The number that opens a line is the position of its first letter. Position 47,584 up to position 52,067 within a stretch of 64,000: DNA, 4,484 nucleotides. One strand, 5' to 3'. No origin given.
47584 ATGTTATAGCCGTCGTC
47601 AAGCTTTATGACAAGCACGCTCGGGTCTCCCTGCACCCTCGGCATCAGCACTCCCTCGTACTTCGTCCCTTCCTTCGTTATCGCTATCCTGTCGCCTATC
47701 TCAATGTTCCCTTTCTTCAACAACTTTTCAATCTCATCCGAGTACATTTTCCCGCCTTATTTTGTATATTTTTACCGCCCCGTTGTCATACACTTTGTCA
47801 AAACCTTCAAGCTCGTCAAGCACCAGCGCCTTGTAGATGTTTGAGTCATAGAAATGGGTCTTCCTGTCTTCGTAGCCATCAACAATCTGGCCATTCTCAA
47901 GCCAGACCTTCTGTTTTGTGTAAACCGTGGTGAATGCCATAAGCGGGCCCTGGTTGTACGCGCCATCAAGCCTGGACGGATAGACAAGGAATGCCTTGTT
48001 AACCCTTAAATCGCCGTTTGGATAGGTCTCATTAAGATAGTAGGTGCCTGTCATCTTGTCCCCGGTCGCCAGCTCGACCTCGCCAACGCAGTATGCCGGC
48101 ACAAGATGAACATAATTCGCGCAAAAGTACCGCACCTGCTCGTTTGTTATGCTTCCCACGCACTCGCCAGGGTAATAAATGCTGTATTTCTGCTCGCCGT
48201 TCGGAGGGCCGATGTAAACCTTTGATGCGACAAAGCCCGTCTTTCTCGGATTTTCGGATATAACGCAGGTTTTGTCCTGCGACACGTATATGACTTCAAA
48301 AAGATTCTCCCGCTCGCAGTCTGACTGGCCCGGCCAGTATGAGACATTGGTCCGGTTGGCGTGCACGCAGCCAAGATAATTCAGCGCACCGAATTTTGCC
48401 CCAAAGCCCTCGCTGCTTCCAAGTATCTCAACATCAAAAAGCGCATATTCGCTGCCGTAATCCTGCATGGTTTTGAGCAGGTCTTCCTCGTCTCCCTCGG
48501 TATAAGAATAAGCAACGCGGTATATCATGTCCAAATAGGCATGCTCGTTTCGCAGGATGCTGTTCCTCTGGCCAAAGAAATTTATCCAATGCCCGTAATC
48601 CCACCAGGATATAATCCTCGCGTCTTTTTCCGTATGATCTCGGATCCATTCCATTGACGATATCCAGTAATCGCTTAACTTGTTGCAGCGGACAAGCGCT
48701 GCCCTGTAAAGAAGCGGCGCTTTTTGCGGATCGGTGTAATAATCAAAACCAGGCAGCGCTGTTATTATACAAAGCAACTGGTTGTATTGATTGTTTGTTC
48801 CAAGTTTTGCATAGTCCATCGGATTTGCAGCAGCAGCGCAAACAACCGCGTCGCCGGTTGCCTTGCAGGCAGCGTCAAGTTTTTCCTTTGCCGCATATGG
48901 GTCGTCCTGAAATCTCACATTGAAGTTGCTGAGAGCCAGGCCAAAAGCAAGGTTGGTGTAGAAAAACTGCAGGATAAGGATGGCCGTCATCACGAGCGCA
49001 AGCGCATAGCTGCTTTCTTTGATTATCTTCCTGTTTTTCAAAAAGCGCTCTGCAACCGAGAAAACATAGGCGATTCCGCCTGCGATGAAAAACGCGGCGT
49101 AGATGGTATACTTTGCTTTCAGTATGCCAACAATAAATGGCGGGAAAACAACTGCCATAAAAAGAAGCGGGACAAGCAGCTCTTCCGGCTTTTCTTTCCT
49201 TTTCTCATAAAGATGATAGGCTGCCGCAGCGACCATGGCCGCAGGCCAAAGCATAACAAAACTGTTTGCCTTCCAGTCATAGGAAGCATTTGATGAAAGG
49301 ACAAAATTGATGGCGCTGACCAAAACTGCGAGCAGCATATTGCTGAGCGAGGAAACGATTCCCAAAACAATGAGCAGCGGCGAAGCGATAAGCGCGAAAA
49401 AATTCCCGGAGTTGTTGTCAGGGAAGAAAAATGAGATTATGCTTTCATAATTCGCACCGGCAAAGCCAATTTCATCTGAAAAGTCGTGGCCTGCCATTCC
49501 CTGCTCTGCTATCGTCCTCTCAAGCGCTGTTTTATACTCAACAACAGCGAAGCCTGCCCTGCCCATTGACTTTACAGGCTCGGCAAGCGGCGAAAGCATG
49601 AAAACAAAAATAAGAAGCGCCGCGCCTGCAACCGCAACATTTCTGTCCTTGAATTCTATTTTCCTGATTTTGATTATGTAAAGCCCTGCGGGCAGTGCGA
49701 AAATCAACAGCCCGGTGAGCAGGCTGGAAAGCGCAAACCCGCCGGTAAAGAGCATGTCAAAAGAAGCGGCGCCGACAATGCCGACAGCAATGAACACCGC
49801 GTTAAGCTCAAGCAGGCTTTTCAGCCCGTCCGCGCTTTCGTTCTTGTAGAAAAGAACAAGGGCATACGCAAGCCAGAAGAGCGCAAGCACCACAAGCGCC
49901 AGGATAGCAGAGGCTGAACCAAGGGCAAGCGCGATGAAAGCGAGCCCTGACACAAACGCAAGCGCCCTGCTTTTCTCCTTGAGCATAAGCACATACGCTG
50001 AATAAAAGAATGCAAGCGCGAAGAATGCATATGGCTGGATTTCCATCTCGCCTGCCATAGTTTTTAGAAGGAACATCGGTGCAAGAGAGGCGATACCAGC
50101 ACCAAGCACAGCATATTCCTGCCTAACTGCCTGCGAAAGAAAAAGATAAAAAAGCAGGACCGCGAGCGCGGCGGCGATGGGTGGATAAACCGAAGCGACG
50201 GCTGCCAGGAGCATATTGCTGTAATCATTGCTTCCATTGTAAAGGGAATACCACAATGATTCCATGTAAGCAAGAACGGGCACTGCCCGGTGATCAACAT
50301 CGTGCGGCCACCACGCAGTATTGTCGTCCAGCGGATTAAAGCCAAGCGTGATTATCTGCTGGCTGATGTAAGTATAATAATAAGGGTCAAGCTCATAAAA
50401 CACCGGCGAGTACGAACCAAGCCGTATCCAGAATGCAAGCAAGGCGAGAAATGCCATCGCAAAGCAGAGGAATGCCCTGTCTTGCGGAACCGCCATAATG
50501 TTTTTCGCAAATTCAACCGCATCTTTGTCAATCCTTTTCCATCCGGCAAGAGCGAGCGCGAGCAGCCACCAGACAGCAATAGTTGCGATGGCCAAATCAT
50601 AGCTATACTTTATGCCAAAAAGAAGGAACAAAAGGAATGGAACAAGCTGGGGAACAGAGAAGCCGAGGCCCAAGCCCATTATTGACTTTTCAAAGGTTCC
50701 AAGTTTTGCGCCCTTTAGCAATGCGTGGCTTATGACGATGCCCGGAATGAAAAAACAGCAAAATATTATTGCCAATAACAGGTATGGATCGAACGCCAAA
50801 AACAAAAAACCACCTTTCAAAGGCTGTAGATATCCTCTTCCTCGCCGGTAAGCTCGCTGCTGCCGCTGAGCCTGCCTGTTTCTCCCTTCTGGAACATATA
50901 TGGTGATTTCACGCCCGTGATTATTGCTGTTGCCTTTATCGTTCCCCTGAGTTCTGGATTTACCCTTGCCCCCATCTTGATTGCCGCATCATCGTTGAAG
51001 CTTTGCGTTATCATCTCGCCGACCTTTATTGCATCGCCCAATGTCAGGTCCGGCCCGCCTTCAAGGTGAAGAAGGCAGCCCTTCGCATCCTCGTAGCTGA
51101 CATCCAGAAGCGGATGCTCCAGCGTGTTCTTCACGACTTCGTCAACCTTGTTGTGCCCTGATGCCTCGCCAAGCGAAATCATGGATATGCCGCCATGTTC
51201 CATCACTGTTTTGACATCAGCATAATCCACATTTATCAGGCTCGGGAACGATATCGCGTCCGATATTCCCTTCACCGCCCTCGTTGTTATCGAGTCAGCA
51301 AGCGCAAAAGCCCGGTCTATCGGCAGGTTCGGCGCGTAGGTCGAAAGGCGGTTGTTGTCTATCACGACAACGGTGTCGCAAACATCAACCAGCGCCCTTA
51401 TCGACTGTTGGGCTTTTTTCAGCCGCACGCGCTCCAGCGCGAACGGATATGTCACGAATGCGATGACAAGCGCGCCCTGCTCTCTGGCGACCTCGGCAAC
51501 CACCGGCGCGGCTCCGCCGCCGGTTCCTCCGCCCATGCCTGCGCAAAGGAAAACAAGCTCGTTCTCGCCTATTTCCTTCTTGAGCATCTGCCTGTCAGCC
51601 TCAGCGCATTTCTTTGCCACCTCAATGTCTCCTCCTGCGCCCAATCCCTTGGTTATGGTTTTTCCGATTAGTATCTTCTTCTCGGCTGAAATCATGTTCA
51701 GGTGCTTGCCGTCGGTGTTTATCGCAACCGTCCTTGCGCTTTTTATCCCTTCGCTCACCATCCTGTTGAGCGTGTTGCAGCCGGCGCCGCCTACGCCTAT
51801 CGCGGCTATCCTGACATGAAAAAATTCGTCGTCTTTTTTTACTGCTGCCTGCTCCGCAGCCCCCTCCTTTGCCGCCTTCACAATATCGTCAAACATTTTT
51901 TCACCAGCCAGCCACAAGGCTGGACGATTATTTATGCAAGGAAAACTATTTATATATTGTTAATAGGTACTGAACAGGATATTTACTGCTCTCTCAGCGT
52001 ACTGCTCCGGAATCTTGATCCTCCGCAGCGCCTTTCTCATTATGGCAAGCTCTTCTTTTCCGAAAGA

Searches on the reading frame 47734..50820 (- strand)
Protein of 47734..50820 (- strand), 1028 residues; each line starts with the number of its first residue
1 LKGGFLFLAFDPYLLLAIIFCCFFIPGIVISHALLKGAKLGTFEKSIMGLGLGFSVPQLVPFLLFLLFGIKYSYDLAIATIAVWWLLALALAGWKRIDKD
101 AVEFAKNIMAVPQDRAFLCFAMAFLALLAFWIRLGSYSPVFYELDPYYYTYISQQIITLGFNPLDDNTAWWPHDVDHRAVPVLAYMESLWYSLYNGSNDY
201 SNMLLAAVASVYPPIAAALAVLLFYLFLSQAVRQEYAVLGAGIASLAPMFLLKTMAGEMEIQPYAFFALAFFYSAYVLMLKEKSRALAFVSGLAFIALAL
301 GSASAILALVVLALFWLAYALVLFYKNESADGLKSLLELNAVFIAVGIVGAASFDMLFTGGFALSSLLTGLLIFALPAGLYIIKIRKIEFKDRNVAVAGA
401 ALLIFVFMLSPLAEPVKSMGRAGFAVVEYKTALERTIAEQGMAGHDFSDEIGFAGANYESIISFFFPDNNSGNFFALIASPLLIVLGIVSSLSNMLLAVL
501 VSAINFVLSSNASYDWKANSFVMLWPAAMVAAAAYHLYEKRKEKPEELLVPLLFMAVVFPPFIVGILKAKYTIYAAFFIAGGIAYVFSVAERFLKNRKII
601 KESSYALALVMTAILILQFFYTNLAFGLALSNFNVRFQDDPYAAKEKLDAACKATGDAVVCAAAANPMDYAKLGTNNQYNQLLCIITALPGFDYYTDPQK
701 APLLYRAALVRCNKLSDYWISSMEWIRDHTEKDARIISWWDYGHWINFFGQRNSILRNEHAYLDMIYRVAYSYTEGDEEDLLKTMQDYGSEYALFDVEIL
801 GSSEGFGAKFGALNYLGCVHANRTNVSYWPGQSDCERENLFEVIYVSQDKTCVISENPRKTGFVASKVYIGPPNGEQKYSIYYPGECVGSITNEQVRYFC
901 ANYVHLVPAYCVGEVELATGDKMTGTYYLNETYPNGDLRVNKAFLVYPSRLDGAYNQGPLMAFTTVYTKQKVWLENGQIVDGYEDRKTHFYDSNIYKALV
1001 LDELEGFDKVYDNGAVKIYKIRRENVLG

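Call 45: search_protein_families(library=pfam, proteins=[window:47734-50820:-], max_evalue=0.00001)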
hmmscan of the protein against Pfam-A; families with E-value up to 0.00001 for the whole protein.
window:47734-50820:- (1028 aa): 1 family
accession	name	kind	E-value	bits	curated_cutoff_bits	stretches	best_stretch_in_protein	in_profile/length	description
PF02516.20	STT3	-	5.9e-10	39.7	24.5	1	135-420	23-307/405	Oligosaccharyl transferase STT3, N-terminal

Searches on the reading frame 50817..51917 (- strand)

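Call 45: search_protein_families(library=pfam, proteins=[window:50817-51917:-], max_evalue=0.00001)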
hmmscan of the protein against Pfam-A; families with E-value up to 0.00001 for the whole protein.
window:50817-51917:- (366 aa): 2 families
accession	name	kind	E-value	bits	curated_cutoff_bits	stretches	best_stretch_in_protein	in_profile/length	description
PF00091.31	Tubulin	-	8.1e-44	150.6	33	1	37-193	2-187/190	Tubulin/FtsZ family, GTPase domain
PF12327.13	FtsZ_C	-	1.4e-26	93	27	1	243-337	1-95/95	FtsZ family, C-terminal domain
